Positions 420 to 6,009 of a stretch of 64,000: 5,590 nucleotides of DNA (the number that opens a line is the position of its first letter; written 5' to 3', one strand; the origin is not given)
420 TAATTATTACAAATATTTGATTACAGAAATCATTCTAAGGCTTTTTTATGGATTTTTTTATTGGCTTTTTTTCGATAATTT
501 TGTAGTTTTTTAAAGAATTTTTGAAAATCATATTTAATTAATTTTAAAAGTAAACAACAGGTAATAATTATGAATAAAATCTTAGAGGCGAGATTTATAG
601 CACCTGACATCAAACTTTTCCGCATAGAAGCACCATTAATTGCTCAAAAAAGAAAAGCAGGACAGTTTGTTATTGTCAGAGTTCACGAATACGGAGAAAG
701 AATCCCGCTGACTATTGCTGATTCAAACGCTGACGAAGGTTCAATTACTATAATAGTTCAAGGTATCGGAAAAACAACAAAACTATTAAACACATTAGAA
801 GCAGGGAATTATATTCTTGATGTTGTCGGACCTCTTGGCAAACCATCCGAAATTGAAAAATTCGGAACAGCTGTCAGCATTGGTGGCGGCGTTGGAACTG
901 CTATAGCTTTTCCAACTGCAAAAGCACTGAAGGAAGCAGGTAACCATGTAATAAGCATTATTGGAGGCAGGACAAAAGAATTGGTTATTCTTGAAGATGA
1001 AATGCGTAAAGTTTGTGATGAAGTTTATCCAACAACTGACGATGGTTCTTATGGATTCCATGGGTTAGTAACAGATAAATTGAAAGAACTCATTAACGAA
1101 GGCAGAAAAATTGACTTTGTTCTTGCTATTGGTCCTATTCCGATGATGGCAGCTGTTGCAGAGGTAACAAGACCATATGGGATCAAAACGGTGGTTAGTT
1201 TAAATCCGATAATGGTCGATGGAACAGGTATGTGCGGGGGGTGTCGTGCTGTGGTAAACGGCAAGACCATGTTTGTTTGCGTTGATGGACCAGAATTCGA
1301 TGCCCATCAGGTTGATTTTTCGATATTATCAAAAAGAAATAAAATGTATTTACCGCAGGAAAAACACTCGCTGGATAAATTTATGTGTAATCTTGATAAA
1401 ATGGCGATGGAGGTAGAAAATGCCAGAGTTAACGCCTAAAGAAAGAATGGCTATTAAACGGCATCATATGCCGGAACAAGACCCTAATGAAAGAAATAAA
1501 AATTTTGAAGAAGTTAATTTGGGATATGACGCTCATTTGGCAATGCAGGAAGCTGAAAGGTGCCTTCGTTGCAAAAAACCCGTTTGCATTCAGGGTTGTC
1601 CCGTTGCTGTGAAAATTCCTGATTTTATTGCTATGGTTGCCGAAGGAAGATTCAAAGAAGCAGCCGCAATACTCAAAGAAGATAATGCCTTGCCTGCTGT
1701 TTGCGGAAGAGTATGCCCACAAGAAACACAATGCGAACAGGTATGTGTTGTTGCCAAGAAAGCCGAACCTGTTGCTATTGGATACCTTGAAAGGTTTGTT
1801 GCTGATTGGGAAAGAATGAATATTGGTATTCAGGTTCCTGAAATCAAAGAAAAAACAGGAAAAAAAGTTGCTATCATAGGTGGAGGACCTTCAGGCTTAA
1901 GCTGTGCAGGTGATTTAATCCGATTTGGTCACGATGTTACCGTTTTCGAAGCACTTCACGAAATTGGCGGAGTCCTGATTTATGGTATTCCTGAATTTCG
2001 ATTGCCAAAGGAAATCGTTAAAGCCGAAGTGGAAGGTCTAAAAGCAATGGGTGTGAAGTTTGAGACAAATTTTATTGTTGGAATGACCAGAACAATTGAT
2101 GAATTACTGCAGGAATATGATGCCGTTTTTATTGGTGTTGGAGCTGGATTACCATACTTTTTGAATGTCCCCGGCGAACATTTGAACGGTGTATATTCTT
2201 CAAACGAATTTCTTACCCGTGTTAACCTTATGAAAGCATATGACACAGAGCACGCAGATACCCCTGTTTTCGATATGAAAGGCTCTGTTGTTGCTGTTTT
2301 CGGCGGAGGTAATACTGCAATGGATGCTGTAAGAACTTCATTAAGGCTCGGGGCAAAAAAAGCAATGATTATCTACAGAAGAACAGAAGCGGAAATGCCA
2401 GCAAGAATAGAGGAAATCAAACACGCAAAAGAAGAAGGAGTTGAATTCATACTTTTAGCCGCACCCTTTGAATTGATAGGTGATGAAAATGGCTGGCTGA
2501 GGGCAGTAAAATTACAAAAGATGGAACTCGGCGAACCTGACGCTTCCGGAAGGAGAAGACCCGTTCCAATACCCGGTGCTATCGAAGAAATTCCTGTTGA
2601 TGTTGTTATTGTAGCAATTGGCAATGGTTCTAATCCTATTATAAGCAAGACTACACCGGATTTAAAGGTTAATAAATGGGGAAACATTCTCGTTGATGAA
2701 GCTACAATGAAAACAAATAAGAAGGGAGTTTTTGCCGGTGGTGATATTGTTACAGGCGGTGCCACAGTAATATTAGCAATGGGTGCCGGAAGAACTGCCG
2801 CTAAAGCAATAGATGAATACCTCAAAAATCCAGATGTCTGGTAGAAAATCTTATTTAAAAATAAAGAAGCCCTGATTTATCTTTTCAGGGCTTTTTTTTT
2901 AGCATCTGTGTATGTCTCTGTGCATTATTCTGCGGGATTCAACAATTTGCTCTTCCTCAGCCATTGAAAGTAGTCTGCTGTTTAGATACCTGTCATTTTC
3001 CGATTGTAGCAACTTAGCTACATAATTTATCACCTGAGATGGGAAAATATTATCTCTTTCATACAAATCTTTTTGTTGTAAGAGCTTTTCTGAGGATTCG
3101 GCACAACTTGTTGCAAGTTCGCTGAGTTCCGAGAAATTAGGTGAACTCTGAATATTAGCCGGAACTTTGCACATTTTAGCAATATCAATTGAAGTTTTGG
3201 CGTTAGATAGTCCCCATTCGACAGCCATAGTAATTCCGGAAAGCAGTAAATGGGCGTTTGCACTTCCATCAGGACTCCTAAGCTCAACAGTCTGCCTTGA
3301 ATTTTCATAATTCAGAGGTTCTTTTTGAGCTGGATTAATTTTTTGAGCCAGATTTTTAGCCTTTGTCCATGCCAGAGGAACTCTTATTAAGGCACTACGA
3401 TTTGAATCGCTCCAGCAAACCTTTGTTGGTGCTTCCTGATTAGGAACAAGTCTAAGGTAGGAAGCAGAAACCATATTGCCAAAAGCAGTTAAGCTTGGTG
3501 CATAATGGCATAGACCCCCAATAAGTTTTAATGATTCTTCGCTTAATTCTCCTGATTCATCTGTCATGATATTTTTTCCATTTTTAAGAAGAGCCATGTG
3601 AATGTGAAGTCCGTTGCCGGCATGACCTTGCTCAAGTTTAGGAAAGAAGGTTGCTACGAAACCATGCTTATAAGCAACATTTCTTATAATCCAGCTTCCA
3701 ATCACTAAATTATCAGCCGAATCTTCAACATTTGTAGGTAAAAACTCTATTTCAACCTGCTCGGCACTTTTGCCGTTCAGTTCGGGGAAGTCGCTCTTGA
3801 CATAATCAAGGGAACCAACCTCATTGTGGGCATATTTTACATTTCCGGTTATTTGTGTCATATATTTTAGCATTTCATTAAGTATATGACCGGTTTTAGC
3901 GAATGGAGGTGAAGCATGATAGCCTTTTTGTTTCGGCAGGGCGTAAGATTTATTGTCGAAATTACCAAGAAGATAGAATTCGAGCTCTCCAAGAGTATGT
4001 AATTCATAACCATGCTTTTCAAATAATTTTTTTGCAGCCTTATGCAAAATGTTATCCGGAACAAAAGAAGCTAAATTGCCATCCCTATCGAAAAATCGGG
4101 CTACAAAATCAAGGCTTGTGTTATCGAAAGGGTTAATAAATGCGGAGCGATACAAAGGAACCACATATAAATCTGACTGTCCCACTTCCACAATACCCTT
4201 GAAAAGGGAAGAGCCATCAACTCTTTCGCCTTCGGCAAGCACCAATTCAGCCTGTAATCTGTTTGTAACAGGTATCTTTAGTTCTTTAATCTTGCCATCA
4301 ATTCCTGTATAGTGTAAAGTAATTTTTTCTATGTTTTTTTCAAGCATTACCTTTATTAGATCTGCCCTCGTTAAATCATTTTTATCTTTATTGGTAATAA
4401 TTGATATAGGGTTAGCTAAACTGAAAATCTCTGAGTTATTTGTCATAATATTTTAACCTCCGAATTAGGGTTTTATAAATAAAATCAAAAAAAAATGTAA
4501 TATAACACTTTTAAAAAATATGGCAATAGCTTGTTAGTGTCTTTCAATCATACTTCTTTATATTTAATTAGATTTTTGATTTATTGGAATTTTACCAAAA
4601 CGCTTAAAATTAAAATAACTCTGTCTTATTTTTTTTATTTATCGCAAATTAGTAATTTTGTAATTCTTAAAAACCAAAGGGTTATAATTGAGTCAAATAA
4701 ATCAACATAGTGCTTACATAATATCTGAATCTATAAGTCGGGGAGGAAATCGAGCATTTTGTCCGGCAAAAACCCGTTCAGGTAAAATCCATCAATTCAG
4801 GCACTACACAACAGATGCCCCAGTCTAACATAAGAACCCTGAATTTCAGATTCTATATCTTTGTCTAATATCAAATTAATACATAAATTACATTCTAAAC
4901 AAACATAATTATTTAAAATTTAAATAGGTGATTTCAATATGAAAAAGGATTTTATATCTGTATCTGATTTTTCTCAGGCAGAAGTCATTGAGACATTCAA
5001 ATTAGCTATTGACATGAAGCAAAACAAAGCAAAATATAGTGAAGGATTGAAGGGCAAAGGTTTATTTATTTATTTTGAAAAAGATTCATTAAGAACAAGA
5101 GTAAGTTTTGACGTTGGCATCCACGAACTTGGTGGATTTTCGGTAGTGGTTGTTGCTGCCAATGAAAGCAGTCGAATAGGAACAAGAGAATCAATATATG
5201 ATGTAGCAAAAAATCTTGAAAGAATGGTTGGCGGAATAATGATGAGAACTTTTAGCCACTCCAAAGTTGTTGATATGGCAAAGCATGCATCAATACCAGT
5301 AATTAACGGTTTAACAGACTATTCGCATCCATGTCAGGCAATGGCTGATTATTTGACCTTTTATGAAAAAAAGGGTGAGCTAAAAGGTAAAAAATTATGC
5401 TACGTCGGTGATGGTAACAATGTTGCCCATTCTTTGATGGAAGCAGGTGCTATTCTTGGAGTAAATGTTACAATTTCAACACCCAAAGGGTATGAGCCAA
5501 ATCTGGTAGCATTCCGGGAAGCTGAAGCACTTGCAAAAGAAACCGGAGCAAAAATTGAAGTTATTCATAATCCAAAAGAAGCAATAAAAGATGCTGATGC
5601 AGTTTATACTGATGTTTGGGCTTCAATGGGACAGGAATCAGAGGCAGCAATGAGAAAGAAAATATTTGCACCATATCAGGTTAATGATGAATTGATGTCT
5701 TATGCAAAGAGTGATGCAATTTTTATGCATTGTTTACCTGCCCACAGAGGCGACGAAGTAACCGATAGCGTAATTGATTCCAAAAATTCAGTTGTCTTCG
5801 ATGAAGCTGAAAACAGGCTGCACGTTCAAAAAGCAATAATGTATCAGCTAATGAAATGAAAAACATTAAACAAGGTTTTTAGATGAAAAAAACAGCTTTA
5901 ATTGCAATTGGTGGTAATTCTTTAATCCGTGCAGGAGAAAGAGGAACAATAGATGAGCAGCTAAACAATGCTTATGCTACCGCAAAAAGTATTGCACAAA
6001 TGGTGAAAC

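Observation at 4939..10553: Bacterial arginine synthetase (ArcE)-type energy-conserving arginine operon, with no arginine deiminase in the window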

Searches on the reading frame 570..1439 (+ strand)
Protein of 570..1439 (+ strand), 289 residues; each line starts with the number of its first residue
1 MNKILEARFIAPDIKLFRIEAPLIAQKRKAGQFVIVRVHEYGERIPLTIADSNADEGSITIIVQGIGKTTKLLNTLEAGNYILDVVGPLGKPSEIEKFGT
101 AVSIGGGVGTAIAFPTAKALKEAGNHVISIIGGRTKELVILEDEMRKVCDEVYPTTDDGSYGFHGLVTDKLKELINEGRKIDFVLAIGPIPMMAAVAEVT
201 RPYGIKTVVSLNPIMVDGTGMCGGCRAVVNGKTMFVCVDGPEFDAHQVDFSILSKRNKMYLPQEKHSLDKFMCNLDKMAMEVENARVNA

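Call 3: search_protein_families(library=pfam, proteins=[window:570-1439:+])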
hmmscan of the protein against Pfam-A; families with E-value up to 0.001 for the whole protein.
window:570-1439:+ (289 aa): 2 families
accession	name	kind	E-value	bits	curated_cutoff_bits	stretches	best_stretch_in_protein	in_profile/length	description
PF10418.14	DHODB_Fe-S_bind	-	1.2e-12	47.7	23.9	1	212-249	1-41/41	Iron-sulfur cluster binding domain of dihydroorotate dehydrogenase B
PF00970.30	FAD_binding_6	-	8.8e-05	23.2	21.1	1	5-91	5-96/99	Oxidoreductase FAD-binding domain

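Call 4: search_protein_families(library=ncbifam, proteins=[window:570-1439:+])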
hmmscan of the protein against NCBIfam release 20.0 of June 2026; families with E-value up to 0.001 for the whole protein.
window:570-1439:+ (289 aa): 14 families
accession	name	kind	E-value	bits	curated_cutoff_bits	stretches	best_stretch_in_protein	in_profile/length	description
NF004862.0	PRK06222.1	subfamily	5.4e-125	416.5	220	1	1-276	1-276/281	sulfide/dihydroorotate dehydrogenase-like FAD/NAD-binding protein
NF009414.0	PRK12778.1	equivalog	2.6e-114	383.1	1103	1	1-272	1-272/752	bifunctional dihydroorotate dehydrogenase B NAD binding subunit/NADPH-dependent glutamate synthase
NF009413.0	PRK12775.1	equivalog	2.7e-89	300.2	1895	1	11-282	11-284/1006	putative trifunctional 2-polyprenylphenol hydroxylase/glutamate synthase subunit beta/ferritin domain-containing protein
NF009415.0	PRK12779.1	equivalog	2.5e-66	224.3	1519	1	2-270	651-940/944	putative bifunctional glutamate synthase subunit beta/2-polyprenylphenol hydroxylase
NF000796.0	PRK00054.1-1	equivalog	1.7e-44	152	224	1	4-253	8-240/254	dihydroorotate dehydrogenase electron transfer subunit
NF000799.0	PRK00054.1-4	equivalog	8.3e-36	123.4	314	1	4-248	9-256/258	dihydroorotate dehydrogenase electron transfer subunit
NF000797.0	PRK00054.1-2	equivalog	3.5e-32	111.7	270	1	3-248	18-265/267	dihydroorotate dehydrogenase electron transfer subunit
NF000798.0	PRK00054.1-3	equivalog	5e-32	111.5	219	1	2-248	8-242/244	dihydroorotate dehydrogenase electron transfer subunit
NF006220.0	PRK08345.1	subfamily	8.6e-15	54.7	395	1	3-246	14-285/294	cytochrome-c3 hydrogenase subunit gamma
NF004470.0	PRK05802.1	equivalog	1.1e-14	54.2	313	1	3-234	69-310/330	sulfide/dihydroorotate dehydrogenase-like FAD/NAD-binding protein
TIGR02911.1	sulfite_red_B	equivalog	1e-13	51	288.6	1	26-244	29-252/261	anaerobic sulfite reductase subunit AsrB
NF040835.1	sulfhyd_HydG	equivalog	3.1e-12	46.4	650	2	14-111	34-133/292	NADPH-dependent hydrogenase/sulfhydrogenase 1 subunit gamma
NF040830.1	sulfhyd_ShyC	equivalog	3.1e-10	39.7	600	1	3-115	10-125/288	NAD(P)-dependent hydrogenase/sulfhydrogenase 2 subunit gamma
NF005128.0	PRK06567.1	equivalog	1.3e-07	29.9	1072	1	19-130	812-924/1031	putative bifunctional glutamate synthase subunit beta/2-polyprenylphenol hydroxylase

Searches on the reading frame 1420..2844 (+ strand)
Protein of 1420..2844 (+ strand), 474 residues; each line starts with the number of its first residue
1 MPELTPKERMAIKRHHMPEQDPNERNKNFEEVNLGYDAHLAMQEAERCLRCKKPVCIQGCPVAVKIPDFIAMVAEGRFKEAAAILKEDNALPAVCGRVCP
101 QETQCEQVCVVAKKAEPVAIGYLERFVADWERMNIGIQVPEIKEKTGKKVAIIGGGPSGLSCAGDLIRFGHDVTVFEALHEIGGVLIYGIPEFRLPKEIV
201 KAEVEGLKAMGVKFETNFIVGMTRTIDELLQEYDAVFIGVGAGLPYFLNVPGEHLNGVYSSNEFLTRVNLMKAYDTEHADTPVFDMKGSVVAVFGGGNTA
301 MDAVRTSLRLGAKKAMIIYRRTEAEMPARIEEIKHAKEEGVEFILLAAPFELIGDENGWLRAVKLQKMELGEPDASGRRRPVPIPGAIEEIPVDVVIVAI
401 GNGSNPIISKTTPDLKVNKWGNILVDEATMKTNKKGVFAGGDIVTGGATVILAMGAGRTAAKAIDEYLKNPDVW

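Call 3: search_protein_families(library=pfam, proteins=[window:1420-2844:+])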
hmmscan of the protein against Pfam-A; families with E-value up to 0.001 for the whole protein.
window:1420-2844:+ (474 aa): 9 families
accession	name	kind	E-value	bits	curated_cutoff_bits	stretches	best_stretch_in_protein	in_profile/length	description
PF14691.11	Fer4_20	-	2.9e-43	146.7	25.8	1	25-133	1-110/113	Dihydroprymidine dehydrogenase domain II, 4Fe-4S cluster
PF07992.20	Pyr_redox_2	-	2.4e-31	109.7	26.1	1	148-457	1-291/291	Pyridine nucleotide-disulphide oxidoreductase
PF00070.33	Pyr_redox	-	1.1e-11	45.5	22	1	149-183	1-35/82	Pyridine nucleotide-disulphide oxidoreductase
PF13738.12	Pyr_redox_3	-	1.7e-10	41.1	30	0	138-178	155-195/305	Pyridine nucleotide-disulphide oxidoreductase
PF13450.12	NAD_binding_8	-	8.8e-07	29.6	21.9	1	152-184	1-33/68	NAD(P)-binding Rossmann-like domain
PF13241.12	NAD_binding_7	-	2e-05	25.5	22.1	0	146-176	6-36/104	Putative NAD(P)-binding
PF01593.30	Amino_oxidase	-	5.6e-05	23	19.8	1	158-184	2-28/443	Flavin containing amine oxidoreductase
PF01266.30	DAO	-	7.5e-05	22.8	27.9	1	149-183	1-35/353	FAD dependent oxidoreductase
PF03486.20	HI0933_like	-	0.00064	19.7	50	1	149-183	2-36/244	HI0933-like protein Rossmann domain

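Call 4: search_protein_families(library=ncbifam, proteins=[window:1420-2844:+])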
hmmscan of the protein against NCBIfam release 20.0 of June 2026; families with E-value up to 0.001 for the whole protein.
window:1420-2844:+ (474 aa): 52 families (the best 25 are shown)
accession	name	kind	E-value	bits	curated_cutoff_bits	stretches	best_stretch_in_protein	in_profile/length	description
NF009414.0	PRK12778.1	equivalog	4.7e-224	745.9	1103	1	4-470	286-751/752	bifunctional dihydroorotate dehydrogenase B NAD binding subunit/NADPH-dependent glutamate synthase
TIGR01316.1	gltA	equivalog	1.6e-185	617.2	471.75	1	22-468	2-449/449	NADPH-dependent glutamate synthase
NF009413.0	PRK12775.1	equivalog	1.9e-178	595.3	1895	1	11-474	296-760/1006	putative trifunctional 2-polyprenylphenol hydroxylase/glutamate synthase subunit beta/ferritin domain-containing protein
NF009415.0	PRK12779.1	equivalog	3.8e-137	458.6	1519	1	57-466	211-624/944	putative bifunctional glutamate synthase subunit beta/2-polyprenylphenol hydroxylase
TIGR01318.1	gltD_gamma_fam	subfamily_domain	1.5e-125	419.4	482.95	1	13-469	7-466/467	glutamate synthase, small subunit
NF009410.0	PRK12771.1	subfamily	6.6e-123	411.2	516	2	53-470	47-447/566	NAD(P)-binding protein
NF009454.0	PRK12814.1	equivalog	6.1e-122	408.2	916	2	56-471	104-503/657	putative NADPH-dependent glutamate synthase small subunit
NF009408.0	PRK12769.1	equivalog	8.7e-118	394.2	1003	1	14-469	193-652/659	formate-dependent uric acid utilization protein AegA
NF009451.0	PRK12809.1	equivalog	1.4e-104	350.7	1154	1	22-464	184-630/639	formate-dependent uric acid utilization protein YgfT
NF010590.0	PRK13984.1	equivalog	2.3e-88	296.9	946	1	9-470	153-608/611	putative oxidoreductase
TIGR01317.1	GOGAT_sm_gam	subfamily_domain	6.2e-88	295.8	447.7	1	10-469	6-479/485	glutamate synthase small subunit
TIGR03315.1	Se_ygfK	equivalog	2e-84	283.8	835.3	1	51-464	442-835/1012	putative selenate reductase subunit YgfK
NF009409.0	PRK12770.1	subfamily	7.6e-84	281.8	343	1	133-470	4-352/360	putative glutamate synthase subunit beta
NF045663.1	diclust_near_Sec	equivalog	2.1e-46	158.4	530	2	45-242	9-199/759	pyridine nucleotide-disulfide oxidoreductase/dicluster-binding protein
TIGR01292.1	TRX_reduct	equivalog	2.9e-18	65.7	343.45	1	281-468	136-300/300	thioredoxin-disulfide reductase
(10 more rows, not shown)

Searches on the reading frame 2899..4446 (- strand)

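Call 3: search_protein_families(library=pfam, proteins=[window:2899-4446:-])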
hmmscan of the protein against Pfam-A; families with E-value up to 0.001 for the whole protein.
window:2899-4446:- (515 aa): 2 families
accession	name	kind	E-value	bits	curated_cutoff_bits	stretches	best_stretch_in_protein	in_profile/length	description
PF00120.29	Gln-synt_C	-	8.5e-56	189.9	24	1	130-487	4-332/344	Glutamine synthetase, catalytic domain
PF03951.24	Gln-synt_N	-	5e-11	42.5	33.4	1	38-117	1-74/82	Glutamine synthetase, beta-Grasp domain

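Call 4: search_protein_families(library=ncbifam, proteins=[window:2899-4446:-])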
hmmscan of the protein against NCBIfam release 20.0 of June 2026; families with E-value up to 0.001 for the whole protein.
window:2899-4446:- (515 aa): 4 families
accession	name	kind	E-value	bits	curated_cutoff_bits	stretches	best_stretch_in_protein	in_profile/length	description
TIGR00653.1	GlnA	equivalog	1.5e-68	231.7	429.15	2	164-487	162-448/462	type I glutamate--ammonia ligase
NF007006.0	PRK09469.1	equivalog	1.9e-40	138.9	845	2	175-487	179-454/469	glutamate--ammonia ligase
TIGR03105.1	gln_synth_III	equivalog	1.8e-30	105.9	469.6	1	33-357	4-323/435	type III glutamate--ammonia ligase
NF045547.1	GGputSyn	equivalog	1.1e-26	93.6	650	1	103-370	83-334/438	gamma-glutamylputrescine synthetase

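Call 82: search_protein_families(library=ncbifam, proteins=[window:2899-4446:-], max_evalue=1e-10)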
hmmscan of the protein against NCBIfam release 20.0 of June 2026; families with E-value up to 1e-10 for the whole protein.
window:2899-4446:- (515 aa): 4 families
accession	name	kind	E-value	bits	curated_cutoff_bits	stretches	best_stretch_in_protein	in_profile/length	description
TIGR00653.1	GlnA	equivalog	1.5e-68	231.7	429.15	2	164-487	162-448/462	type I glutamate--ammonia ligase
NF007006.0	PRK09469.1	equivalog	1.9e-40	138.9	845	1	175-487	179-454/469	glutamate--ammonia ligase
TIGR03105.1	gln_synth_III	equivalog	1.8e-30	105.9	469.6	1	33-357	4-323/435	type III glutamate--ammonia ligase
NF045547.1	GGputSyn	equivalog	1.1e-26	93.6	650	1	103-370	83-334/438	gamma-glutamylputrescine synthetase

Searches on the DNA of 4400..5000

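Call 65: search_rna_families(source=window, start=4400, end=5000, threshold=evalue, max_evalue=1)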
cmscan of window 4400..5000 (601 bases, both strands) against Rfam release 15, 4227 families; matches with E-value up to 1: 0.
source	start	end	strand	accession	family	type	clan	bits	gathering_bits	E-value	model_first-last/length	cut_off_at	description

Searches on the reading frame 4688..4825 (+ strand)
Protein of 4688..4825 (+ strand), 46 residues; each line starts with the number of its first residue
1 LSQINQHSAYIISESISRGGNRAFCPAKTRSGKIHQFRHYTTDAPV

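Call 98: search_protein_families(library=ncbifam, proteins=[window:4688-4825:+], max_evalue=10)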
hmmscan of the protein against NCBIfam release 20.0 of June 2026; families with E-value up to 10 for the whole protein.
seq(46 aa): 0 families

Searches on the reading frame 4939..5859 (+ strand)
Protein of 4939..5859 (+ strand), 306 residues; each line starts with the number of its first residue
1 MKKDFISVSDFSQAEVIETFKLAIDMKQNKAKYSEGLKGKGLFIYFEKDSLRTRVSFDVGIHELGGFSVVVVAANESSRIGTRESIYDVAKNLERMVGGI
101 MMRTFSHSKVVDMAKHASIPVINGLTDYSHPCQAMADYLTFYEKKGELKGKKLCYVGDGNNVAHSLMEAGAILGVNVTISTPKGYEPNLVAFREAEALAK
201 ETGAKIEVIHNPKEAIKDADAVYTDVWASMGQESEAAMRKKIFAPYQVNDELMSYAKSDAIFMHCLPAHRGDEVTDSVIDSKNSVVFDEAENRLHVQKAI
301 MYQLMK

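Call 3: search_protein_families(library=pfam, proteins=[window:4939-5859:+])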
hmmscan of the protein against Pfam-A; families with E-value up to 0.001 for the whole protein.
window:4939-5859:+ (306 aa): 2 families
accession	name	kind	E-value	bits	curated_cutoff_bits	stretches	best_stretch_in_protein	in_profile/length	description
PF00185.30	OTCace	-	1.6e-64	217.2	29.4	1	149-303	1-156/157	Aspartate/ornithine carbamoyltransferase, Asp/Orn binding domain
PF02729.26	OTCace_N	-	3.6e-42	144.4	29.9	1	3-143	1-148/148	Aspartate/ornithine carbamoyltransferase, carbamoyl-P binding domain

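Call 4: search_protein_families(library=ncbifam, proteins=[window:4939-5859:+])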
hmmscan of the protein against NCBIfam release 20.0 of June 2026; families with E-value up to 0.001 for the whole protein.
window:4939-5859:+ (306 aa): 16 families
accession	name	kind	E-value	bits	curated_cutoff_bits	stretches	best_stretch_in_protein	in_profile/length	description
NF001986.0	PRK00779.1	subfamily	2.2e-127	424.4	306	1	2-305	5-304/307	ornithine carbamoyltransferase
TIGR00658.1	orni_carb_tr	equivalog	2.7e-119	397.9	280.85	1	3-305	1-303/304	ornithine carbamoyltransferase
NF011380.0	PRK14805.1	equivalog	2.2e-106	355.4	421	1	3-305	2-300/302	ornithine carbamoyltransferase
TIGR04384.1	putr_carbamoyl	exception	1.1e-85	287.7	500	1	4-305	1-307/330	putrescine carbamoyltransferase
NF003286.0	PRK04284.1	subfamily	1.2e-80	271.2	515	2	2-270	6-278/332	ornithine carbamoyltransferase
NF009213.0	PRK12562.1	subfamily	4.4e-60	203.8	559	2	2-272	6-281/334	ornithine carbamoyltransferase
NF002470.0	PRK01713.1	equivalog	8.3e-60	203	545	1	4-270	9-279/334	ornithine carbamoyltransferase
NF011379.0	PRK14804.1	equivalog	4.1e-59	200.2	373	1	3-305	7-309/311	ornithine carbamoyltransferase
NF003384.0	PRK04523.1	equivalog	2.9e-51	174.5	288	1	3-305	4-333/336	N-acetylornithine carbamoyltransferase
NF002032.1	PRK00856.1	equivalog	3.8e-45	154.4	263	1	3-305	1-297/297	aspartate carbamoyltransferase catalytic subunit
TIGR00670.1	asp_carb_tr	equivalog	5.9e-42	143.8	236.95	1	3-305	1-303/304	aspartate carbamoyltransferase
NF008853.0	PRK11891.1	equivalog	4.3e-24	84.9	560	1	2-305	88-398/430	aspartate carbamoyltransferase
NF006046.0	PRK08192.1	equivalog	4e-23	82.2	512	1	5-301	9-313/339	aspartate carbamoyltransferase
NF005538.0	PRK07200.1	equivalog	1.7e-17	63.6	453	1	2-230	21-275/396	knotted carbamoyltransferase YgeW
NF010387.0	PRK13814.1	equivalog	6.1e-17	61.5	660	1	29-301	35-299/310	aspartate carbamoyltransferase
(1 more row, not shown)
